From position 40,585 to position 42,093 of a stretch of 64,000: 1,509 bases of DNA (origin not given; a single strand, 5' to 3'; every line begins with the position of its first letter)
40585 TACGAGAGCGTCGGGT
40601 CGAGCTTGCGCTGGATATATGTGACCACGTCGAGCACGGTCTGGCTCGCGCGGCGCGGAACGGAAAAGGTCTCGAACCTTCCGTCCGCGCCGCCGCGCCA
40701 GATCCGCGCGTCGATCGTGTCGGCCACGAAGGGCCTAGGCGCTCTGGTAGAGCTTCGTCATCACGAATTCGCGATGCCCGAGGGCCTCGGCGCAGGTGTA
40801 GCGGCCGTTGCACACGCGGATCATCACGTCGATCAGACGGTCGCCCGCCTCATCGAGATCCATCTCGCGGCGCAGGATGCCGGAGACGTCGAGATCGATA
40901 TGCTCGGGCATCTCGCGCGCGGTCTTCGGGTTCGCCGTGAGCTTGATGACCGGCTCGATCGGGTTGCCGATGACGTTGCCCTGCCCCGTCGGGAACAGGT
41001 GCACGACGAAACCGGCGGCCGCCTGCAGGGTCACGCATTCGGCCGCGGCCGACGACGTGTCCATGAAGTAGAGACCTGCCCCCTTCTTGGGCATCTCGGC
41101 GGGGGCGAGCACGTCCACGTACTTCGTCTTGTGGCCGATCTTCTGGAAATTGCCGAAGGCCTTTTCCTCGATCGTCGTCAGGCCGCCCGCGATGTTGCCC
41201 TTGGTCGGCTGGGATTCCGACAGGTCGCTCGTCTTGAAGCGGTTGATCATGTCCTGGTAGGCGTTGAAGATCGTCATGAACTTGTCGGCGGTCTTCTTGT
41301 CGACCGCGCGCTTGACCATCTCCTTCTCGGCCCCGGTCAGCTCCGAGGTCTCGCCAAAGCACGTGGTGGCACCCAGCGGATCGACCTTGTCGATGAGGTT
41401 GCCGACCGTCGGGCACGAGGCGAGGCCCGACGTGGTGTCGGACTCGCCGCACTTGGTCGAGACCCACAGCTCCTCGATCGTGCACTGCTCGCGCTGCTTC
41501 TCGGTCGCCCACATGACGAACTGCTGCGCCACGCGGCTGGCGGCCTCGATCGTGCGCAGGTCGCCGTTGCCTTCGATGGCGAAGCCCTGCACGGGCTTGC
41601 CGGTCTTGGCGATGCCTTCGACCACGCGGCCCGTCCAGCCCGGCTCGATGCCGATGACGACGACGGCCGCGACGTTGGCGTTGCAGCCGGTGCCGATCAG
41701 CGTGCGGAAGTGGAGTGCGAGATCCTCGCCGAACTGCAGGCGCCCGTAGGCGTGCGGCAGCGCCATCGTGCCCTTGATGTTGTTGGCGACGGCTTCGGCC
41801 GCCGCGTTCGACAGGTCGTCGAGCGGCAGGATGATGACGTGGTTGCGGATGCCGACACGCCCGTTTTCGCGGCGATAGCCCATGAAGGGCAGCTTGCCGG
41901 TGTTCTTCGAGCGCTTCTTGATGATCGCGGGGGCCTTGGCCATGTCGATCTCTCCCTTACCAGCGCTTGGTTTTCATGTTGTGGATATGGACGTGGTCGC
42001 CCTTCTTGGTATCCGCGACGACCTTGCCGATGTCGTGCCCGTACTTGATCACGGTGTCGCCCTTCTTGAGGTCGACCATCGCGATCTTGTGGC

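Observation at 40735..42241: Split UxaA dehydratase (SAF small subunit plus catalytic large subunit) heading the operon: SuyAB-like C-S lyase candidate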

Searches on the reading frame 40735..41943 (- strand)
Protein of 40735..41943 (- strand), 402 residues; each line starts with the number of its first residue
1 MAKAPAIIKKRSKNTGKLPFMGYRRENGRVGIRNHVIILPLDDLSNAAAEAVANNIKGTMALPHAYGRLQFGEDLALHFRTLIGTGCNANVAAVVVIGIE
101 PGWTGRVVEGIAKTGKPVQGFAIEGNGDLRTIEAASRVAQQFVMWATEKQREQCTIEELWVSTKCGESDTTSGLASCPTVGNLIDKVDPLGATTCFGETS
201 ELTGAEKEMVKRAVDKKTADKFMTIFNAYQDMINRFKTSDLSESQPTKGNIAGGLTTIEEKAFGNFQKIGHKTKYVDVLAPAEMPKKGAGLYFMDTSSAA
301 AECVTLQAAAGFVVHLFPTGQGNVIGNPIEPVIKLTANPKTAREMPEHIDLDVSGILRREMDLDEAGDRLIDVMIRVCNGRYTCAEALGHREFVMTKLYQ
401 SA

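Call 5: search_protein_families(library=pfam, proteins=[window:40735-41943:-])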
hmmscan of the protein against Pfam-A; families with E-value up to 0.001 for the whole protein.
window:40735-41943:- (402 aa): 2 families
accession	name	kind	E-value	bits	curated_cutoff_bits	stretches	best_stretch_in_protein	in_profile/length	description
PF20629.2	GD_AH_C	-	2e-85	286.5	26.8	1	157-399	2-240/242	D-galactarate/Altronate dehydratase, C-terminal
PF04295.18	GD_AH_second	-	2.5e-32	112.2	27.3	1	22-146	1-135/136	D-galactarate dehydratase/Altronate hydrolase, second domain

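Call 6: search_protein_families(library=ncbifam, proteins=[window:40735-41943:-])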
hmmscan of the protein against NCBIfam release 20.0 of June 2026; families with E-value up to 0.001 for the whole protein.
window:40735-41943:- (402 aa): 1 family
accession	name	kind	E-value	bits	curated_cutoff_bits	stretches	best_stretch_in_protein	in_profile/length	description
TIGR03248.1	galactar-dH20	equivalog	7.1e-41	140.2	730.85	1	19-389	106-493/507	galactarate dehydratase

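Call 7: search_solved_structures(query=window:40735-41943:-, max_evalue=0.01, show_alignments=1)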
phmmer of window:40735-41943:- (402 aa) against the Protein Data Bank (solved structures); distinct sequences matched with E-value up to 0.01: 1.
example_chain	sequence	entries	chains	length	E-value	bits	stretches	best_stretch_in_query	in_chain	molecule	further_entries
6u7l_A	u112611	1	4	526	3.4e-34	122.2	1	54-382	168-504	Galactarate dehydratase (L-threo-forming)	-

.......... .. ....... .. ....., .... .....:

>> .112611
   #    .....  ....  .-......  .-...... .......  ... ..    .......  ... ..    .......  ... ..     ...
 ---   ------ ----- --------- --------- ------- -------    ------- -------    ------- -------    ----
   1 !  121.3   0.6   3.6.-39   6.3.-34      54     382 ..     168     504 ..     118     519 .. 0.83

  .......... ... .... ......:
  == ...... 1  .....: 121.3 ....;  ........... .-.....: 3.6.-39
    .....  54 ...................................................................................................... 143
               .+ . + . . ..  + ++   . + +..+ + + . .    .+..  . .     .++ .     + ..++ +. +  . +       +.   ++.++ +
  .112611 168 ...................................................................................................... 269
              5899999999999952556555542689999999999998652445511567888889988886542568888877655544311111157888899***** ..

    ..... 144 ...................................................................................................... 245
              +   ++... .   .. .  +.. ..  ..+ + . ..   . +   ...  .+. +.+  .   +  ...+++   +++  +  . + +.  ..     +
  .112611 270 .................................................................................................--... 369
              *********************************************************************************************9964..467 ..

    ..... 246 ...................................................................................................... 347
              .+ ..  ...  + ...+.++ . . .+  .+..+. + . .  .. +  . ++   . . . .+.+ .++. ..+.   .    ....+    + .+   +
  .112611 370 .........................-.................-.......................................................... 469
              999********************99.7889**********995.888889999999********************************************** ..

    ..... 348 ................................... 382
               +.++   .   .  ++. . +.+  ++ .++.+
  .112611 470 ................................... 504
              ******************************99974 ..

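Call 10: find_homologous_proteins(query=window:40735-41943:-, max_evalue=1e-20)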
Query window:40735-41943:- (402 aa): 8000 proteins with E <= 1e-20 among 8000 candidates; the best 120 are listed.
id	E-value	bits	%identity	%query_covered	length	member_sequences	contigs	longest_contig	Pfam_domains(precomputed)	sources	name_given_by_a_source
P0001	9.4e-255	863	94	100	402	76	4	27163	PF20629.3,PF04295.19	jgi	jgi:(2R)-sulfolactate sulfo-lyase subunit beta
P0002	2.6e-248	842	92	100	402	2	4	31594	PF20629.3,PF04295.19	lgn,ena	-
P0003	1.6e-246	836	92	100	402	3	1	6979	PF20629.3,PF04295.19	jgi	jgi:(2R)-sulfolactate sulfo-lyase subunit beta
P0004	2.2e-244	829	90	100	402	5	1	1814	PF20629.3,PF04295.19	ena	-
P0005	4.0e-239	812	90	100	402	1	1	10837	PF20629.3,PF04295.19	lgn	-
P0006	2.6e-238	809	89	100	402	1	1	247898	PF20629.3,PF04295.19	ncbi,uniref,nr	ncbi:MAG: UxaA family hydrolase [Phreatobacter sp.]|uniref:UxaA family hydrolase n=1 Tax=Phreatobact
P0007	3.3e-237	805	88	100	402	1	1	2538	PF20629.3,PF04295.19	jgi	-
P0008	6.5e-235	798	88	100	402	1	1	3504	PF20629.3,PF04295.19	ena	-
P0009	7.6e-235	798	87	100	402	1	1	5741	PF20629.3,PF04295.19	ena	-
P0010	2.0e-234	796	87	99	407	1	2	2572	PF20629.3,PF04295.19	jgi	jgi:(2R)-sulfolactate sulfo-lyase subunit beta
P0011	3.4e-234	795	87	100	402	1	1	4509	PF20629.3,PF04295.19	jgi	jgi:(2R)-sulfolactate sulfo-lyase subunit beta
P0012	1.1e-233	794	87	99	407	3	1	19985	PF20629.3,PF04295.19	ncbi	-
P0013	1.5e-233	793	87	99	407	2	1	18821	PF20629.3,PF04295.19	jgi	jgi:(2R)-sulfolactate sulfo-lyase subunit beta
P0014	1.5e-233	793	87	99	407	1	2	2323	PF20629.3,PF04295.19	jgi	jgi:(2R)-sulfolactate sulfo-lyase subunit beta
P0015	1.9e-233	793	87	100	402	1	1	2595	PF20629.3,PF04295.19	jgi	-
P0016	2.0e-233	793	86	100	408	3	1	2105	PF20629.3,PF04295.19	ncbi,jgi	jgi:(2R)-sulfolactate sulfo-lyase subunit beta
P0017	1.3e-232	790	86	99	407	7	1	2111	PF20629.3,PF04295.19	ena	-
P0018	2.1e-232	790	87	99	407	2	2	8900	PF20629.3,PF04295.19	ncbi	-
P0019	4.6e-232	788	87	100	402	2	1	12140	PF20629.3,PF04295.19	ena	-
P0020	6.7e-232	788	86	99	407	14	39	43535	PF20629.3,PF04295.19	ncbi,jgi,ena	jgi:(2R)-sulfolactate sulfo-lyase subunit beta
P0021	1.1e-231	787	87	99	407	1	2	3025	PF20629.3,PF04295.19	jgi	jgi:(2R)-sulfolactate sulfo-lyase subunit beta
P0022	2.9e-230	782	87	100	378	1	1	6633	PF20629.3,PF04295.19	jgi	-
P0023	1.4e-229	780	85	100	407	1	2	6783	PF20629.3,PF04295.19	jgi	jgi:(2R)-sulfolactate sulfo-lyase subunit beta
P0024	4.4e-229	779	85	100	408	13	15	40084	PF20629.3,PF04295.19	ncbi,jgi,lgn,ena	jgi:(2R)-sulfolactate sulfo-lyase subunit beta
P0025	4.6e-229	779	85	100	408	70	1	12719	PF20629.3,PF04295.19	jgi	jgi:(2R)-sulfolactate sulfo-lyase subunit beta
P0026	5.8e-228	775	90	95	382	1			PF20629.3,PF04295.19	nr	nr:UxaA family hydrolase [Phreatobacter sp.]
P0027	6.1e-227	772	84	100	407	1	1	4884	PF20629.3,PF04295.19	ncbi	-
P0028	6.0e-226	768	85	100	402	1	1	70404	PF20629.3,PF04295.19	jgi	jgi:(2R)-sulfolactate sulfo-lyase subunit beta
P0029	4.7e-223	759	85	98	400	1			PF20629.3,PF04295.19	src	-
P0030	4.0e-220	749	82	100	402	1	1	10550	PF20629.3,PF04295.19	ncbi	-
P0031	5.3e-219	745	84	97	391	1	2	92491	PF20629.3,PF04295.19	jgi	-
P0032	1.1e-218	744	85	95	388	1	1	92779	PF20629.3,PF04295.19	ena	-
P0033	1.2e-218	744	83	100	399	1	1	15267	PF20629.3,PF04295.19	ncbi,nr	ncbi:MAG: UxaA family hydrolase [Rhodospirillales bacterium]|nr:UxaA family hydrolase [Rhodospirilla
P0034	2.1e-218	743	84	97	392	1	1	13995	PF20629.3,PF04295.19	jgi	jgi:(2R)-sulfolactate sulfo-lyase subunit beta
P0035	4.6e-218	742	84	96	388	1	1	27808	PF20629.3,PF04295.19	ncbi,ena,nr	ncbi:MAG TPA: UxaA family hydrolase [Candidatus Limnocylindrales bacterium]|nr:UxaA family hydrolase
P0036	8.4e-218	741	86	96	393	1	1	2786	PF20629.3,PF04295.19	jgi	jgi:(2R)-sulfolactate sulfo-lyase subunit beta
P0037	1.2e-217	741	84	96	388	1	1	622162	PF20629.3,PF04295.19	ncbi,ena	-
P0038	1.2e-217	741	82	100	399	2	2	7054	PF20629.3,PF04295.19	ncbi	-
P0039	1.9e-217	740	84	96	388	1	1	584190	PF20629.3,PF04295.19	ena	-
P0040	2.4e-217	740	83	99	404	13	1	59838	PF20629.3,PF04295.19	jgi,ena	-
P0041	2.5e-217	740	84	95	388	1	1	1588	PF20629.3,PF04295.19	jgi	jgi:(2R)-sulfolactate sulfo-lyase subunit beta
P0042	3.4e-217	739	84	96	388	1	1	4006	PF20629.3,PF04295.19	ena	-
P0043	3.6e-217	739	85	96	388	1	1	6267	PF20629.3,PF04295.19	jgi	jgi:(2R)-sulfolactate sulfo-lyase subunit beta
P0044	4.2e-217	739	83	96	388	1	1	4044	PF20629.3,PF04295.19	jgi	jgi:(2R)-sulfolactate sulfo-lyase subunit beta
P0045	4.7e-217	739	84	97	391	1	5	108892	PF20629.3,PF04295.19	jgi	jgi:(2R)-sulfolactate sulfo-lyase subunit beta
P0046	5.1e-217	739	84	96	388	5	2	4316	PF20629.3,PF04295.19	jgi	jgi:(2R)-sulfolactate sulfo-lyase subunit beta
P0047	6.2e-217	739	84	96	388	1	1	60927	PF20629.3,PF04295.19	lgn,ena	-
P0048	6.4e-217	739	84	96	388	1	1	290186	PF20629.3,PF04295.19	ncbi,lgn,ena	-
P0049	6.5e-217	738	83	96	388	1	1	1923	PF20629.3,PF04295.19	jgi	jgi:(2R)-sulfolactate sulfo-lyase subunit beta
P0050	8.5e-217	738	84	97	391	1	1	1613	PF20629.3,PF04295.19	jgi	jgi:(2R)-sulfolactate sulfo-lyase subunit beta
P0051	8.9e-217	738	84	96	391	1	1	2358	PF20629.3,PF04295.19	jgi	jgi:(2R)-sulfolactate sulfo-lyase subunit beta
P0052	9.1e-217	738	84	96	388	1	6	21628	PF20629.3,PF04295.19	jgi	jgi:(2R)-sulfolactate sulfo-lyase subunit beta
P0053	9.4e-217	738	84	96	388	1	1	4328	PF20629.3,PF04295.19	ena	-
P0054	1.0e-216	738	83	96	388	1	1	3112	PF20629.3,PF04295.19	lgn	-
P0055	1.1e-216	738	84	97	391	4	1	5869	PF20629.3,PF04295.19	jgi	jgi:(2R)-sulfolactate sulfo-lyase subunit beta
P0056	1.1e-216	738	84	97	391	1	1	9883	PF20629.3,PF04295.19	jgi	jgi:(2R)-sulfolactate sulfo-lyase subunit beta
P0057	1.3e-216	738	84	97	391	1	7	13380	PF20629.3,PF04295.19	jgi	jgi:(2R)-sulfolactate sulfo-lyase subunit beta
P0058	1.3e-216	737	84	96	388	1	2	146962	PF20629.3,PF04295.19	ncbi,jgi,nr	ncbi:MAG TPA: UxaA family hydrolase [Candidatus Sulfotelmatobacter sp.]|jgi:(2R)-sulfolactate sulfo-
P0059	1.4e-216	737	83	96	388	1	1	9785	PF20629.3,PF04295.19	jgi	jgi:(2R)-sulfolactate sulfo-lyase subunit beta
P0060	1.4e-216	737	84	96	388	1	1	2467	PF20629.3,PF04295.19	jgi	-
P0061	1.6e-216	737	83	96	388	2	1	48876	PF20629.3,PF04295.19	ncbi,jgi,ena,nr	ncbi:MAG TPA: UxaA family hydrolase [Candidatus Baltobacteraceae bacterium]|nr:UxaA family hydrolase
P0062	1.6e-216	737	84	96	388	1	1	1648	PF20629.3,PF04295.19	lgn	-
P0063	1.7e-216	737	85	95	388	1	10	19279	PF20629.3,PF04295.19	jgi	jgi:(2R)-sulfolactate sulfo-lyase subunit beta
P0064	1.7e-216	737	84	97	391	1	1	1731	PF20629.3,PF04295.19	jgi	jgi:(2R)-sulfolactate sulfo-lyase subunit beta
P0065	1.9e-216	737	85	95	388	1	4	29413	PF20629.3,PF04295.19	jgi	jgi:(2R)-sulfolactate sulfo-lyase subunit beta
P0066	2.0e-216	737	83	96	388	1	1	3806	PF20629.3,PF04295.19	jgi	jgi:(2R)-sulfolactate sulfo-lyase subunit beta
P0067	2.2e-216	737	84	96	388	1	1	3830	PF20629.3,PF04295.19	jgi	jgi:(2R)-sulfolactate sulfo-lyase subunit beta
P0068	2.3e-216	737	84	96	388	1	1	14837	PF20629.3,PF04295.19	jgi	jgi:(2R)-sulfolactate sulfo-lyase subunit beta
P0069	2.3e-216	737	84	97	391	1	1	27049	PF20629.3,PF04295.19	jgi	jgi:(2R)-sulfolactate sulfo-lyase subunit beta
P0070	2.4e-216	737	84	97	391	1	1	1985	PF20629.3,PF04295.19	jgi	jgi:(2R)-sulfolactate sulfo-lyase subunit beta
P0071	2.6e-216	737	84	96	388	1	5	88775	PF20629.3,PF04295.19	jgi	jgi:(2R)-sulfolactate sulfo-lyase subunit beta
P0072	2.9e-216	736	84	96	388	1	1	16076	PF20629.3,PF04295.19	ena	-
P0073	3.1e-216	736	84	96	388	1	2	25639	PF20629.3,PF04295.19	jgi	jgi:(2R)-sulfolactate sulfo-lyase subunit beta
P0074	3.2e-216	736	84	96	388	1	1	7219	PF20629.3,PF04295.19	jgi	jgi:(2R)-sulfolactate sulfo-lyase subunit beta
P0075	3.3e-216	736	84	96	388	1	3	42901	PF20629.3,PF04295.19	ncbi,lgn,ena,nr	ncbi:MAG TPA: UxaA family hydrolase [Candidatus Acidoferrum sp.]|nr:UxaA family hydrolase [Candidatu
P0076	3.3e-216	736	84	97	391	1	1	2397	PF20629.3,PF04295.19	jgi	jgi:(2R)-sulfolactate sulfo-lyase subunit beta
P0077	3.4e-216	736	84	97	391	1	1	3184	PF20629.3,PF04295.19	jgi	jgi:(2R)-sulfolactate sulfo-lyase subunit beta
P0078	3.4e-216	736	84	97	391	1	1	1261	PF20629.3,PF04295.19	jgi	jgi:(2R)-sulfolactate sulfo-lyase subunit beta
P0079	3.7e-216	736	84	96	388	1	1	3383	PF20629.3,PF04295.19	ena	-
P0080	4.0e-216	736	83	96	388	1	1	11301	PF20629.3,PF04295.19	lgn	-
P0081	4.2e-216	736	83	96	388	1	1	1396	PF20629.3,PF04295.19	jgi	-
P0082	4.3e-216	736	84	96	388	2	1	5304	PF20629.3,PF04295.19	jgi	jgi:(2R)-sulfolactate sulfo-lyase subunit beta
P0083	4.3e-216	736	84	97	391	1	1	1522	PF20629.3,PF04295.19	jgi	jgi:(2R)-sulfolactate sulfo-lyase subunit beta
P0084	4.3e-216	736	83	96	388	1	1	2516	PF20629.3,PF04295.19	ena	-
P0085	4.3e-216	736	84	96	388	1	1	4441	PF20629.3,PF04295.19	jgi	-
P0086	4.3e-216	736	83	97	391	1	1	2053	PF20629.3,PF04295.19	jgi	jgi:(2R)-sulfolactate sulfo-lyase subunit beta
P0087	4.4e-216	736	84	97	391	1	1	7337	PF20629.3,PF04295.19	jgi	jgi:(2R)-sulfolactate sulfo-lyase subunit beta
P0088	4.6e-216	736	84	96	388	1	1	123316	PF20629.3,PF04295.19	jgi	jgi:(2R)-sulfolactate sulfo-lyase subunit beta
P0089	4.6e-216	736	83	96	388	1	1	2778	PF20629.3,PF04295.19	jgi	jgi:(2R)-sulfolactate sulfo-lyase subunit beta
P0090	4.6e-216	736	84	96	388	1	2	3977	PF20629.3,PF04295.19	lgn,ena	-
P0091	4.7e-216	736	83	96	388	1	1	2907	PF20629.3,PF04295.19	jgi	jgi:(2R)-sulfolactate sulfo-lyase subunit beta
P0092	4.7e-216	736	84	96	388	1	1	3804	PF20629.3,PF04295.19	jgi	jgi:(2R)-sulfolactate sulfo-lyase subunit beta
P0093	4.7e-216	736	84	96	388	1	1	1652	PF20629.3,PF04295.19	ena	-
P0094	4.8e-216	736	84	96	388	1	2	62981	PF20629.3,PF04295.19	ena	-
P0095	4.8e-216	736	84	96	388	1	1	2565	PF20629.3,PF04295.19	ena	-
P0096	4.9e-216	736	85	95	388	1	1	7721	PF20629.3,PF04295.19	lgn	-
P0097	5.0e-216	736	83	96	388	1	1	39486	PF20629.3,PF04295.19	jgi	-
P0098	5.1e-216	736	83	96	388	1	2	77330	PF20629.3,PF04295.19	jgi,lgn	-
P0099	5.2e-216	736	83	96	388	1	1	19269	PF20629.3,PF04295.19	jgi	-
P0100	5.4e-216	735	84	96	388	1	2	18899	PF20629.3,PF04295.19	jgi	jgi:(2R)-sulfolactate sulfo-lyase subunit beta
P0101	6.1e-216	735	83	97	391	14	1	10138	PF20629.3,PF04295.19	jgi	jgi:(2R)-sulfolactate sulfo-lyase subunit beta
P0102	6.1e-216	735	83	96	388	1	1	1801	PF20629.3,PF04295.19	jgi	-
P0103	6.5e-216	735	84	96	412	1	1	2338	PF20629.3,PF04295.19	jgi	jgi:(2R)-sulfolactate sulfo-lyase subunit beta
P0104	6.6e-216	735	85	95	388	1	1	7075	PF20629.3,PF04295.19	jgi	jgi:(2R)-sulfolactate sulfo-lyase subunit beta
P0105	6.7e-216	735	85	95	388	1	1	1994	PF20629.3,PF04295.19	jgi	jgi:(2R)-sulfolactate sulfo-lyase subunit beta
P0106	6.8e-216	735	83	98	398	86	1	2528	PF20629.3,PF04295.19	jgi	-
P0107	6.9e-216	735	84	96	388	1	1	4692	PF20629.3,PF04295.19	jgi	jgi:(2R)-sulfolactate sulfo-lyase subunit beta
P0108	7.0e-216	735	83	96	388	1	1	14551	PF20629.3,PF04295.19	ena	-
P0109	7.0e-216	735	83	96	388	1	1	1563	PF20629.3,PF04295.19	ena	-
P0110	8.0e-216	735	84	96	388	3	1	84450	PF20629.3,PF04295.19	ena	-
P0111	8.0e-216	735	84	96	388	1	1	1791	PF20629.3,PF04295.19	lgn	-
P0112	8.1e-216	735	84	96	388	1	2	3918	PF20629.3,PF04295.19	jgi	jgi:(2R)-sulfolactate sulfo-lyase subunit beta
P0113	8.3e-216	735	84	97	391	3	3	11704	PF20629.3,PF04295.19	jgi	jgi:(2R)-sulfolactate sulfo-lyase subunit beta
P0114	8.5e-216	735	84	96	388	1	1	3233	PF20629.3,PF04295.19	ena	-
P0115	8.5e-216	735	84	97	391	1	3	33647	PF20629.3,PF04295.19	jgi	jgi:(2R)-sulfolactate sulfo-lyase subunit beta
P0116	8.5e-216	735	84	97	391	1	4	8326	PF20629.3,PF04295.19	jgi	jgi:(2R)-sulfolactate sulfo-lyase subunit beta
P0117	8.5e-216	735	84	97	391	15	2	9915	PF20629.3,PF04295.19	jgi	jgi:(2R)-sulfolactate sulfo-lyase subunit beta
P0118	8.5e-216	735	83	96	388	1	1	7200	PF20629.3,PF04295.19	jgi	jgi:(2R)-sulfolactate sulfo-lyase subunit beta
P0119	8.7e-216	735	85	95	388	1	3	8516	PF20629.3,PF04295.19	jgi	jgi:(2R)-sulfolactate sulfo-lyase subunit beta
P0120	8.8e-216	735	83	96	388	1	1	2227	PF20629.3,PF04295.19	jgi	jgi:(2R)-sulfolactate sulfo-lyase subunit beta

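Call 12: search_dna_similar(query=window:40735-41943:-, collection=plasmids, mode=protein, max_rows=60, max_evalue=1e-20)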
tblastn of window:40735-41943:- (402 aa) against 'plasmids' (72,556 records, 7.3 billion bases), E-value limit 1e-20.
Records with a match: 458; places in all: 622; records where one place covers at least 80% of the query: 418.
Best place of each record, by identity: 60-80% 13; <60% 445.
By first word of the organism name: Ralstonia 137; Pseudosulfitobacter 47; Azospirillum 26; Rhizobium 22; Burkholderia 17; Klebsiella 16; Caballeronia 14; Sulfitobacter 13; Paracoccus 12; Paraburkholderia 12; and 71 more.
By predicted mobility (MOB-suite, as given by PLSDB): non-mobilizable 306; mobilizable 127; conjugative 25.
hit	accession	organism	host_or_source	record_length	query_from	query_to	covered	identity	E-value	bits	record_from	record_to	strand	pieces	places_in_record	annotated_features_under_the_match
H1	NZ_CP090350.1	Methylobacterium oryzae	single cell,soil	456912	10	402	98%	71.1%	0e+0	565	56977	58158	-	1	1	UxaA family hydrolase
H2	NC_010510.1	Methylobacterium radiotolerans JCM 2831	-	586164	9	399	97%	70.4%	3e-178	558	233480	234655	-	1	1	UxaA family hydrolase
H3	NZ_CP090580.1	Methylobacterium radiotolerans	Pure isolate,Urban soil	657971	9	399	97%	70.4%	4e-178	557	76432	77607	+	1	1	UxaA family hydrolase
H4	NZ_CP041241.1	Sinorhizobium mexicanum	Acaciella angustissima,cell culture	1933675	12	402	97%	69.6%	0e+0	566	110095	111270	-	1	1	none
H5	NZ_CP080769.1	Cupriavidus pinatubonensis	genomic assembly,soil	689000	20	402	95%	69.2%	3e-160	506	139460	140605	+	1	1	UxaA family hydrolase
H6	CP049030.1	Rhodobacteraceae bacterium SC52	Apostichopus japonicus,pure ...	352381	22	402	95%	69.1%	4e-169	531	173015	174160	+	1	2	UxaA family hydrolase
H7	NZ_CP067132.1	Paracoccus seriniphilus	cell culture,washing water of Bugula ...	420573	23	402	95%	69.3%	9e-173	541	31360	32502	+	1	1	UxaA family hydrolase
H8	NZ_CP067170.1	Paracoccus aestuarii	cell culture,isolated from tidal flat ...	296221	23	402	95%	68.8%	2e-172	541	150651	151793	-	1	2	UxaA family hydrolase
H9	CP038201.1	Paracoccus ferrooxidans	single cell,bioreactor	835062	23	402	95%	68.0%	2e-169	532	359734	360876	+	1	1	D-galactarate dehydratase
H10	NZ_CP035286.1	Paracoccus versutus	whole organism,soil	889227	23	402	95%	68.0%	2e-169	532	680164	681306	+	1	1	UxaA family hydrolase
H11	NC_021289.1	Caballeronia insecticola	-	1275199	20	402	95%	67.4%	3e-160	506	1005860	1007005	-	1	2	none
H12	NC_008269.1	Rhodococcus jostii RHA1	-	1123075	20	402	95%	66.8%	6e-148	470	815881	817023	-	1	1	record has no annotation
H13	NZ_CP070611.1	Rhodococcus koreensis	cell culture,rhizosphere of apple ...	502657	20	402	95%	66.8%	6e-148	470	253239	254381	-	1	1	UxaA family hydrolase (x2)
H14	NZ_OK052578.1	Metabacillus dongyingensis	white elm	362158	7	393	96%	38.2%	2e-64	229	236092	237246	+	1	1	UxaA family hydrolase (x2)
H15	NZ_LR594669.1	Variovorax sp. SRS16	linuron-contaminated soil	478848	12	398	96%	38.1%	6e-64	229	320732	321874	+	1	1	UxaA family hydrolase (x2)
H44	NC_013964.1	Haloferax volcanii DS2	-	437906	20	399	95%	35.1%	1e-54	201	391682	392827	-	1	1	UxaA family hydrolase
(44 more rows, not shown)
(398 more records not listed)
